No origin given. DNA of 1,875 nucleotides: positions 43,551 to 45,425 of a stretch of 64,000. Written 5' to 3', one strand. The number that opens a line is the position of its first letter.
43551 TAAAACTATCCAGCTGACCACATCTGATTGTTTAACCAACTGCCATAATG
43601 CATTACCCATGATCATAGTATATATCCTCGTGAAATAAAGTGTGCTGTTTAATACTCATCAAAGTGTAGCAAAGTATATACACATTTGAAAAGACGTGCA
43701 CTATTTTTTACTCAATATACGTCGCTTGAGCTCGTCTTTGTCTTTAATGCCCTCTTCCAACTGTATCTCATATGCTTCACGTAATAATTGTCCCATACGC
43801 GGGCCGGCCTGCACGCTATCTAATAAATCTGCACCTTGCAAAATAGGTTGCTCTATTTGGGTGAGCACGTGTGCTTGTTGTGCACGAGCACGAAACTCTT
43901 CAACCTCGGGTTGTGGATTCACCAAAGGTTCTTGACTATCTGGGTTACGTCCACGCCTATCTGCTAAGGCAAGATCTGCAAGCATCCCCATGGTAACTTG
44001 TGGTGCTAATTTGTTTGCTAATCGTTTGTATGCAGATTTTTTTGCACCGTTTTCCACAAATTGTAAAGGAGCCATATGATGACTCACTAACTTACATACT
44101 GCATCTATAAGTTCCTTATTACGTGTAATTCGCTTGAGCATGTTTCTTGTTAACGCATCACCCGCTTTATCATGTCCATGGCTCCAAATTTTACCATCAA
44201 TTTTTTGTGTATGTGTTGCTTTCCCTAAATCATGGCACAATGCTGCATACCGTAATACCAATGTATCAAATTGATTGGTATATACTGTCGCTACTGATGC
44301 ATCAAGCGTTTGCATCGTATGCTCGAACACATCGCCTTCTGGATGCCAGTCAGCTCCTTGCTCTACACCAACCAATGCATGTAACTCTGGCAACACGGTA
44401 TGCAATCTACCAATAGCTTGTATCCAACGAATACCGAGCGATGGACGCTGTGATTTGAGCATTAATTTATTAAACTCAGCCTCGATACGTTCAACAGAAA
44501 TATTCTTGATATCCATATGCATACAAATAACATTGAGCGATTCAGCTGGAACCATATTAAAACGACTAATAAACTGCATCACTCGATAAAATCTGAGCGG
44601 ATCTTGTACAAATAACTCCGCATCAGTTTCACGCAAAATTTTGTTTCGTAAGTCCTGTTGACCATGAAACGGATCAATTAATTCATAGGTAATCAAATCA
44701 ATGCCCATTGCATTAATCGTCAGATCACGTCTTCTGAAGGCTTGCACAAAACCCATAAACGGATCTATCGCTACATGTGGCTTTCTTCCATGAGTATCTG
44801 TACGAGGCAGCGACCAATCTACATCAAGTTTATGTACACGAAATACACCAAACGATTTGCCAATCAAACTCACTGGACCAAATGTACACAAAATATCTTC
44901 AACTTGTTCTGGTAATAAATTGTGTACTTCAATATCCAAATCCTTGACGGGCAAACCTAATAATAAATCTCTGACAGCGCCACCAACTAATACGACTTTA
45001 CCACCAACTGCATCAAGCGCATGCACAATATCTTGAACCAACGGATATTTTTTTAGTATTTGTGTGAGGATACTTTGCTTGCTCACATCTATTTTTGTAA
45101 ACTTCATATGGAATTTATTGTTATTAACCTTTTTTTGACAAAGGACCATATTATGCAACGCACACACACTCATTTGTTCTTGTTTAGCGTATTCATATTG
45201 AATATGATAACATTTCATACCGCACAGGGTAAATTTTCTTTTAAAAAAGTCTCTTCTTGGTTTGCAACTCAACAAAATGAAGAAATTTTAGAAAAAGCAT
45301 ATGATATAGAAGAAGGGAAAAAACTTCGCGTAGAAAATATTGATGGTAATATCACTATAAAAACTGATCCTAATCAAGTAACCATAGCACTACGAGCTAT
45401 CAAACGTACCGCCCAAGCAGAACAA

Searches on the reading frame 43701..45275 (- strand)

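Call 58: search_protein_families(library=pfam, proteins=[window:43701-45275:-], max_evalue=0.00001)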
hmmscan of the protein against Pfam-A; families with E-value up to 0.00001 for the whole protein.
window:43701-45275:- (524 aa): 2 families
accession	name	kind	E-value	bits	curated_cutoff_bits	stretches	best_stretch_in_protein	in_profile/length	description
PF01743.26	PolyA_pol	-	6.6e-16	59.2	23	1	96-215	3-126/126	Poly A polymerase head domain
PF01966.28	HD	-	6.3e-08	33.4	22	1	316-405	1-90/116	HD domain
